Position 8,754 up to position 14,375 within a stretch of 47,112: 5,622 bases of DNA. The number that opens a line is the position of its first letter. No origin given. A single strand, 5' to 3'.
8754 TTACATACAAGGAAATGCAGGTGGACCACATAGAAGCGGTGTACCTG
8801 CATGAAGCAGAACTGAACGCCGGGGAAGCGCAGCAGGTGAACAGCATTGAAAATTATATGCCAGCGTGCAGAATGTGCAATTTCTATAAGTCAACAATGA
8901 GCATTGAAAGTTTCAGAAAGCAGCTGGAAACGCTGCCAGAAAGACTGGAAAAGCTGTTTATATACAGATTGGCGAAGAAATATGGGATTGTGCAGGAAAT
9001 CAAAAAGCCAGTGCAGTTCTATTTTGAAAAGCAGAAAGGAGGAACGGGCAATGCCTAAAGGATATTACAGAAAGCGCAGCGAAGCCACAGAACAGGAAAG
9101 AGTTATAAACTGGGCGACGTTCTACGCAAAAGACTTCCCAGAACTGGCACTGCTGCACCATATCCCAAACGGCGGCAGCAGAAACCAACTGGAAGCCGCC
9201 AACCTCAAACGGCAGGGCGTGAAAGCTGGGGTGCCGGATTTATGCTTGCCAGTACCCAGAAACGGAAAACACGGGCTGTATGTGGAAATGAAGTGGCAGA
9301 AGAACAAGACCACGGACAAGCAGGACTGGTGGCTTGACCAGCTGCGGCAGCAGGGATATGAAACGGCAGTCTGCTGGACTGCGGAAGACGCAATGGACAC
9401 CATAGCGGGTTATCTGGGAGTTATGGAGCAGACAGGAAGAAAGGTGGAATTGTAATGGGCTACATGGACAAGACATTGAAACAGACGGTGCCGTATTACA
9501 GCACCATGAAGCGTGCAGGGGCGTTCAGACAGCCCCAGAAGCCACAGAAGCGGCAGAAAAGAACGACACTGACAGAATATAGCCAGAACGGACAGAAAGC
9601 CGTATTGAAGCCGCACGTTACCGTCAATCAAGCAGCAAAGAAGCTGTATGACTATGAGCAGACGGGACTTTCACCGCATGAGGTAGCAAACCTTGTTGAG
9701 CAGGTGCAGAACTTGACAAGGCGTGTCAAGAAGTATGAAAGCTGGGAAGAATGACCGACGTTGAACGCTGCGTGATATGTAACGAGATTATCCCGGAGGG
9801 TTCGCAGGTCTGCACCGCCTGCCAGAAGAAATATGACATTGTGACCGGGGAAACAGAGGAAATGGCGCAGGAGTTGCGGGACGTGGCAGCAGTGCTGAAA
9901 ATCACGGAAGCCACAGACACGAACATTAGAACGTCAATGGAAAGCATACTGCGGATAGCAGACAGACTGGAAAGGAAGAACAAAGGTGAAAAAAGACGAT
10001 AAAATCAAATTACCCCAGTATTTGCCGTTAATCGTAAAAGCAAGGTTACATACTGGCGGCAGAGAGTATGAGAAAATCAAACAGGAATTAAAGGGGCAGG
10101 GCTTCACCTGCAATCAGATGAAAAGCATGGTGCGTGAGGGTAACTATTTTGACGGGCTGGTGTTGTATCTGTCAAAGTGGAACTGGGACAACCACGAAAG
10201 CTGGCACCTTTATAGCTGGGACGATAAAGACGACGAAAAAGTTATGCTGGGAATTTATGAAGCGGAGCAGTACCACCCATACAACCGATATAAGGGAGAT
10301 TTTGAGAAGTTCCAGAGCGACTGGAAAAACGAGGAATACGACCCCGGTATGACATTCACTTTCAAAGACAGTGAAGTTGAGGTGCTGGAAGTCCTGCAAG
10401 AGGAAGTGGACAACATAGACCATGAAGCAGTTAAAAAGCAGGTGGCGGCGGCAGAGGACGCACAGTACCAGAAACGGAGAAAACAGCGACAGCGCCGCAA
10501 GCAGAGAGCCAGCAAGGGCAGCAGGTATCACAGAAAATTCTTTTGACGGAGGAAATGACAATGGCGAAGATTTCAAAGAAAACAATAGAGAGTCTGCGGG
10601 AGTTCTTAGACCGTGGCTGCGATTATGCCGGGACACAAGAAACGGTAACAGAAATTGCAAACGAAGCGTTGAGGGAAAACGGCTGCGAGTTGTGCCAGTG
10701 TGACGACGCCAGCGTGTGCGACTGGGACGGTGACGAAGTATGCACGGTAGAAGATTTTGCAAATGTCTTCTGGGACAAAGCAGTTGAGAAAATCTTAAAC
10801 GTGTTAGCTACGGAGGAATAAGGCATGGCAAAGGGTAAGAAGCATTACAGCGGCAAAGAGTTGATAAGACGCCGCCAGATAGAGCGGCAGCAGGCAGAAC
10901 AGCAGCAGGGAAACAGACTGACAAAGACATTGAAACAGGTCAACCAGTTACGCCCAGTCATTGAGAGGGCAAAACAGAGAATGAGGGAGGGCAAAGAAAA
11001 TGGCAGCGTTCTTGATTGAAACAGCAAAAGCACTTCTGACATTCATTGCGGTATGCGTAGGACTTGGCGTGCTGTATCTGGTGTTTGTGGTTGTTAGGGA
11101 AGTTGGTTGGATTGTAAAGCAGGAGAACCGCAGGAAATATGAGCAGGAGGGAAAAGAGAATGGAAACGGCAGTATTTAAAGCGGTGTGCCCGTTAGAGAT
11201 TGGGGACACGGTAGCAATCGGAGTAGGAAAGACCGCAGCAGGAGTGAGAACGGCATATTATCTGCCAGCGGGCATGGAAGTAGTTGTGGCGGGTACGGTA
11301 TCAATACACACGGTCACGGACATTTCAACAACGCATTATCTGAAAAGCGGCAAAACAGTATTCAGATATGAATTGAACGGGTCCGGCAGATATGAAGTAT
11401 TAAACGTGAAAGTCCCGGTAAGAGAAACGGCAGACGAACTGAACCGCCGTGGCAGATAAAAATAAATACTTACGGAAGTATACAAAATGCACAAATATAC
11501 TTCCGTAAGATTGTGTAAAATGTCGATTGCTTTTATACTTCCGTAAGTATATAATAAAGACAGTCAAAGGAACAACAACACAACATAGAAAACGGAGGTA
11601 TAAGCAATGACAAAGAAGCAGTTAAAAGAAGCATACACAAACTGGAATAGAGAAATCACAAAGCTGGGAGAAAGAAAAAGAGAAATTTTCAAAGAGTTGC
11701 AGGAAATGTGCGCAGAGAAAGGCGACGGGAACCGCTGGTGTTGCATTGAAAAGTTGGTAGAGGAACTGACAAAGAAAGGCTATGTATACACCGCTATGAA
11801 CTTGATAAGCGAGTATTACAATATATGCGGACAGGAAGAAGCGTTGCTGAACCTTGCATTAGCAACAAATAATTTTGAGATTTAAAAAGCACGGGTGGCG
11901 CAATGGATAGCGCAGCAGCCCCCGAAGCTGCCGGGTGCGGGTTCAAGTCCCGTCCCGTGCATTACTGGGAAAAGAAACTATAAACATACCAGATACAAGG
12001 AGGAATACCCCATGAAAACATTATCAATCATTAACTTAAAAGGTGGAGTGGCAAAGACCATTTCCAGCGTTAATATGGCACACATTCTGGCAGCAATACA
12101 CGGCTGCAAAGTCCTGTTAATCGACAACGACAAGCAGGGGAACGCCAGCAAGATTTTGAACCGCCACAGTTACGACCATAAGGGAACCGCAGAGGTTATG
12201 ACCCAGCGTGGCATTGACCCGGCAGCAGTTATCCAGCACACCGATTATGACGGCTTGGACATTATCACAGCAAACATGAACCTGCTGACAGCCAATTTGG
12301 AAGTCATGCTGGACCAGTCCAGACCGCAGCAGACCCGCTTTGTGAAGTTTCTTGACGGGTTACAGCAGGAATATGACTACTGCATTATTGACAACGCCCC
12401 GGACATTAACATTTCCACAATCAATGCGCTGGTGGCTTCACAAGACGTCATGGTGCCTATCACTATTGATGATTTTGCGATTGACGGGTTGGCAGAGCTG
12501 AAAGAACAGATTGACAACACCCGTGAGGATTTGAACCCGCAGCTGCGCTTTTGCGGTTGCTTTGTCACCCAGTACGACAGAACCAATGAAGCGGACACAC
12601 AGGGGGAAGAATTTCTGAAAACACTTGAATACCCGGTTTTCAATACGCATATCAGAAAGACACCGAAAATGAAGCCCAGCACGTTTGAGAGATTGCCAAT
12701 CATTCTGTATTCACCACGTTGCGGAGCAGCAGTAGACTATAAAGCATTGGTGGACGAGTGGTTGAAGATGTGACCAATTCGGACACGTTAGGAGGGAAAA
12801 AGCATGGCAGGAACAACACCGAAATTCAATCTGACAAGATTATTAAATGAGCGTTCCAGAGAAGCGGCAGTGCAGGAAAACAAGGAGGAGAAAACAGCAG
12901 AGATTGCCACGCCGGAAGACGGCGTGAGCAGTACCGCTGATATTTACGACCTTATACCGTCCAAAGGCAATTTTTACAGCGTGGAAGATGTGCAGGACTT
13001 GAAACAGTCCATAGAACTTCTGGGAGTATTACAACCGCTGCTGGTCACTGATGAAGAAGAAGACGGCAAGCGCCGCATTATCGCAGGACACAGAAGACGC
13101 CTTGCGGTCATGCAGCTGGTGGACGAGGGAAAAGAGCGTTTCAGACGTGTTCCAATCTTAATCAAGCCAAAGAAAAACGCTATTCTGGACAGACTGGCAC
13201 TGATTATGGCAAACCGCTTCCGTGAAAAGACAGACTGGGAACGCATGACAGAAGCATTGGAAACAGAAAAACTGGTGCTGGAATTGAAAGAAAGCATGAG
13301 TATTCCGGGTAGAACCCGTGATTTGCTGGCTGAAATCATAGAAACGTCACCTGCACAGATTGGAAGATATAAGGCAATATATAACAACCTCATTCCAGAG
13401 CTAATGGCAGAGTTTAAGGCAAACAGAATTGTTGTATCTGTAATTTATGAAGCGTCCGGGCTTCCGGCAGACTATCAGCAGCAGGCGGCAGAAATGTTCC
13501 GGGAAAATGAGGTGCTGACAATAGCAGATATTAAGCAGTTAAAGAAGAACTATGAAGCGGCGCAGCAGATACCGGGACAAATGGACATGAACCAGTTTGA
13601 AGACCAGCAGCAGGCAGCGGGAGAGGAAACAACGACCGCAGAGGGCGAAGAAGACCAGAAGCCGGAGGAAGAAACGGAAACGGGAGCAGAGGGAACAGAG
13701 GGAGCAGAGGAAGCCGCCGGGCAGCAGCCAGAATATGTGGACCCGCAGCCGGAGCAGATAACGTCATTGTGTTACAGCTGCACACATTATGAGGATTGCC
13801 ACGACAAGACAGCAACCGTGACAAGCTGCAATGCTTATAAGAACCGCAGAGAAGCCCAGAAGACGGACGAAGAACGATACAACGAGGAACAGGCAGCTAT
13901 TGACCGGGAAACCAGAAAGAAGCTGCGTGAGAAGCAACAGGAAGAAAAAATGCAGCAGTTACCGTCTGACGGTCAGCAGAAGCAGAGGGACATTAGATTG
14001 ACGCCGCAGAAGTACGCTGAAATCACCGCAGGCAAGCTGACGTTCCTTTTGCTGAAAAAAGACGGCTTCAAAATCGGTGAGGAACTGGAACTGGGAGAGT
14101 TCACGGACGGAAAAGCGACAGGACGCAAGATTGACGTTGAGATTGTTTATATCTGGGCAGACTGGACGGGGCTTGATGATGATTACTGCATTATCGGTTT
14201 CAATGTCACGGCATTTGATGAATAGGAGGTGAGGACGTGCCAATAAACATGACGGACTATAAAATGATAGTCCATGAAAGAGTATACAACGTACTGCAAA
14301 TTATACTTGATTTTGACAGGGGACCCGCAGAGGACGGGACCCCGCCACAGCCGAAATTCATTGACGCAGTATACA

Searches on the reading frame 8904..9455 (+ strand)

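Call 69: search_protein_families(library=pfam, max_evalue=0.001, proteins=[window:8904-9455:+])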
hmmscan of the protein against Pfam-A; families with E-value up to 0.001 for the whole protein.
window:8904-9455:+ (183 aa): 1 family
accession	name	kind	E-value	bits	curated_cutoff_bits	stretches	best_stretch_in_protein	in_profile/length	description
PF08774.17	VRR_NUC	-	1.7e-13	51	23.8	1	57-157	17-112/116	VRR-NUC domain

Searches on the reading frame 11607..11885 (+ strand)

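Call 11: search_protein_families(library=pfam, max_evalue=0.1, proteins=[window:11607-11885:+])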
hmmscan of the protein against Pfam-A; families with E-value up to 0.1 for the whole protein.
window:11607-11885:+ (92 aa): 1 family
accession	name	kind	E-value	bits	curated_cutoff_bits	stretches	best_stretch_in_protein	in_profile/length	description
PF18121.7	TFA2_Winged_2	-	0.067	13.3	26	0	1-24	18-41/60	TFA2 Winged helix domain 2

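Call 12: search_protein_families(library=phrogs, max_evalue=0.01, proteins=[window:11607-11885:+])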
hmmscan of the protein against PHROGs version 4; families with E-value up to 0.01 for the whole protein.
window:11607-11885:+ (92 aa): 0 families

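Call 64: search_protein_families(library=ncbifam, max_evalue=0.01, proteins=[window:11607-11885:+])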
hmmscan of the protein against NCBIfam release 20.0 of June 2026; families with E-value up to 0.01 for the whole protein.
window:11607-11885:+ (92 aa): 0 families

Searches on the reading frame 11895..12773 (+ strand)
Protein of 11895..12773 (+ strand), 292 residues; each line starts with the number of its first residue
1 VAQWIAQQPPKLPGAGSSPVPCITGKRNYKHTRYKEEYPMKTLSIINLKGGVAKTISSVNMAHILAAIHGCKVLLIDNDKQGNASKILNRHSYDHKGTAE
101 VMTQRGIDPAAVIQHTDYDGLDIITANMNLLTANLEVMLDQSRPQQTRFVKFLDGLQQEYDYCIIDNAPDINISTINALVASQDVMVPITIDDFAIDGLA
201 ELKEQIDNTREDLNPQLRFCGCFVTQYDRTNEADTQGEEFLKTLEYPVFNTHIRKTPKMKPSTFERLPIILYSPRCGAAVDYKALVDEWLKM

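Call 11: search_protein_families(library=pfam, max_evalue=0.1, proteins=[window:11895-12773:+])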
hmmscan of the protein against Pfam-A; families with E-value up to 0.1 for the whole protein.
window:11895-12773:+ (292 aa): 6 families
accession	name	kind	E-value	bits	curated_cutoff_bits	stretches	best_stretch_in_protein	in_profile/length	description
PF13614.12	AAA_31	-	1.3e-39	136.4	27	1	40-218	1-176/177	AAA domain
PF01656.29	CbiA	-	3.5e-16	59.7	25.4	1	44-260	2-116/125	CobQ/CobB/MinD/ParA nucleotide binding domain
PF10609.15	ParA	-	2.3e-05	24.4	27.1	1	42-187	5-142/246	NUBPL iron-transfer P-loop NTPase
PF02374.21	ArsA_ATPase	-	0.00099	18.8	24.3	1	49-169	9-134/305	Anion-transporting ATPase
PF00142.24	Fer4_NifH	-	0.015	15.2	25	0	49-106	8-63/271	4Fe-4S iron sulfur cluster binding proteins, NifH/frxC family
PF06564.18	CBP_BcsQ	-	0.084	12.8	21.3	0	40-193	1-148/234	Cellulose biosynthesis protein BcsQ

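Call 12: search_protein_families(library=phrogs, max_evalue=0.01, proteins=[window:11895-12773:+])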
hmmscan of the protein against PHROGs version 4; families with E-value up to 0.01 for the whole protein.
window:11895-12773:+ (292 aa): 2 families
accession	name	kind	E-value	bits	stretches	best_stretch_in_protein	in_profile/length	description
phrog_164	-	DNA, RNA and nucleotide metabolism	3.3e-58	198.9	1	38-290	222-470/500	ParA-like partition protein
phrog_19408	-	unknown function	1.1e-08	34.8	1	51-197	537-671/721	-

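Call 64: search_protein_families(library=ncbifam, max_evalue=0.01, proteins=[window:12012-12773:+])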
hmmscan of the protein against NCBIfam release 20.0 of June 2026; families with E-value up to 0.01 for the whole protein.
window:12012-12773:+ (253 aa): 13 families
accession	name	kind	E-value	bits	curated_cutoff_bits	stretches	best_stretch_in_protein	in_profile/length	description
TIGR03453.1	partition_RepA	equivalog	5.5e-20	71.6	348.45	1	3-205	106-324/387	plasmid partitioning protein RepA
NF041546.1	ParA_partition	equivalog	1.9e-19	70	180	2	108-249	64-203/203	ParA family partition ATPase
NF041283.1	PrgP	equivalog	1.6e-18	67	400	1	7-167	8-170/297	ParA superfamily DNA segregation protein PrgP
NF010259.0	PRK13705.1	equivalog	1.2e-12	47.5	725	1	4-155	109-269/388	plasmid-partitioning protein SopA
TIGR01007.1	eps_fam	subfamily_domain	5e-12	45.8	108.05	1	1-144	17-150/204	polysaccharide biosynthesis tyrosine autokinase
NF010443.0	PRK13869.1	subfamily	1.3e-10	40.6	446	1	3-158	123-289/405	plasmid-partitioning protein RepA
TIGR01969.1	minD_arch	subfamily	2.3e-10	40.1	201.75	1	4-249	3-229/251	cell division ATPase MinD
TIGR03371.1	cellulose_yhjQ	equivalog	7.9e-09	35.4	157.85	1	1-247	1-238/246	cellulose biosynthesis protein BcsQ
TIGR01968.1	minD_bact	equivalog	9.8e-07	28.4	212.9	1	4-151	4-142/261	septum site-determining protein MinD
TIGR03018.1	pepcterm_TyrKin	hypoth_equivalog_domain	1.3e-06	27.9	230.65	1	12-148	46-176/207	XrtA-associated tyrosine autokinase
TIGR00345.1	GET3_arsA_TRC40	subfamily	2.3e-06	27.3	135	1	10-130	5-135/299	TRC40/GET3/ArsA family transport-energizing ATPase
NF047398.1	AAA_KGGVGR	domain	3.3e-05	24.3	90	1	2-70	3-72/190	KGGVGR-motif variant AAA ATPase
NF041136.1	MrpORP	equivalog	0.0043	16.4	450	1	3-148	7-145/365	iron-sulfur cluster carrier protein MrpORP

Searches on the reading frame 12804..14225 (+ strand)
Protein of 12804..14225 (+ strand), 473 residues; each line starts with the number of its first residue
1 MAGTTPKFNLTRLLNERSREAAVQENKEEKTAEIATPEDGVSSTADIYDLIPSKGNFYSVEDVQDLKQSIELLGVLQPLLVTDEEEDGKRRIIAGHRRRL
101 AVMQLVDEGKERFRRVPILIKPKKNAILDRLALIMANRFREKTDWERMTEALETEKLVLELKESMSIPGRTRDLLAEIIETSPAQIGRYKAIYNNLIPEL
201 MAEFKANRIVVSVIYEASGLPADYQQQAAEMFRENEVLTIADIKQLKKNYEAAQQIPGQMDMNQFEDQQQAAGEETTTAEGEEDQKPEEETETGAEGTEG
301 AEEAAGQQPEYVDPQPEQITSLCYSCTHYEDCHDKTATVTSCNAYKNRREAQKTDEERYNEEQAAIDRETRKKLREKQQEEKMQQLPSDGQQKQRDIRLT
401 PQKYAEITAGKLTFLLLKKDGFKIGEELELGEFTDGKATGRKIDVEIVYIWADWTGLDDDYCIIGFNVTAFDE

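Call 20: search_protein_families(library=pfam, max_evalue=0.01, proteins=[window:12804-14225:+])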
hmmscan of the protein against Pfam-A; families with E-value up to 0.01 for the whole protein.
window:12804-14225:+ (473 aa): 2 families
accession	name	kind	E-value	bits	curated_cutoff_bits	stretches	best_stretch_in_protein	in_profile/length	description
PF12961.13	DUF3850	-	1.1e-09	38.7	22.9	1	397-466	4-77/77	Domain of unknown function (DUF3850)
PF02195.25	ParB_N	-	2.3e-07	31.2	26.3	1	58-134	22-91/95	ParB N-terminal domain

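Call 45: search_protein_families(library=phrogs, max_evalue=0.001, proteins=[window:12804-14225:+])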
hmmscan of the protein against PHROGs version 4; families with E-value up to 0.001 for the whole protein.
window:12804-14225:+ (473 aa): 12 families
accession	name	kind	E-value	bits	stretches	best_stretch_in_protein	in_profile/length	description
phrog_15982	-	unknown function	1.5e-108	364.7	1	7-470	3-449/453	-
phrog_4715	-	DNA, RNA and nucleotide metabolism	3.6e-49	168.7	1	4-396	115-513/630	ParB-like partition protein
phrog_27290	-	unknown function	5.9e-24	85.7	1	50-394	38-348/517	-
phrog_986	-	DNA, RNA and nucleotide metabolism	6.5e-10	40.2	1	332-467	35-172/253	RNA-binding protein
phrog_1033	-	DNA, RNA and nucleotide metabolism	7.7e-09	36.8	1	61-148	56-142/334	ParB-like partition protein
phrog_6218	-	DNA, RNA and nucleotide metabolism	1.4e-07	32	1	60-133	24-91/506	ParB-like partition protein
phrog_16529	-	unknown function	1.4e-06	29.6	1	396-466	4-75/140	-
phrog_723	-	DNA, RNA and nucleotide metabolism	2.5e-05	25.2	1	46-114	17-79/223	ParB-like partition protein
phrog_27360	-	unknown function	4.5e-05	23.9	1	61-167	29-131/312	-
phrog_24858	-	unknown function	0.00026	21.6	1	395-467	105-176/180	-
phrog_26387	-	DNA, RNA and nucleotide metabolism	0.0006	20.3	0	63-107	33-76/252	ParB-like partition nuclease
phrog_620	-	DNA, RNA and nucleotide metabolism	0.00069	20.8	0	49-251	16-210/217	ParB-like partition protein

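Call 64: search_protein_families(library=ncbifam, max_evalue=0.01, proteins=[window:12804-14225:+])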
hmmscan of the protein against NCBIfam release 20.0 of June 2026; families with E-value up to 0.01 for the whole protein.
window:12804-14225:+ (473 aa): 2 families
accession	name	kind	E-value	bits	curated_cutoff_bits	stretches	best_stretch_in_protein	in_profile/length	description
TIGR00180.1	parB_part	domain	2.2e-09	37.3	58.45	1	59-188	25-139/186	ParB/RepB/Spo0J family partition protein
TIGR04285.1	nucleoid_noc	exception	1.2e-06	28.1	315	1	58-141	21-95/255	nucleoid occlusion protein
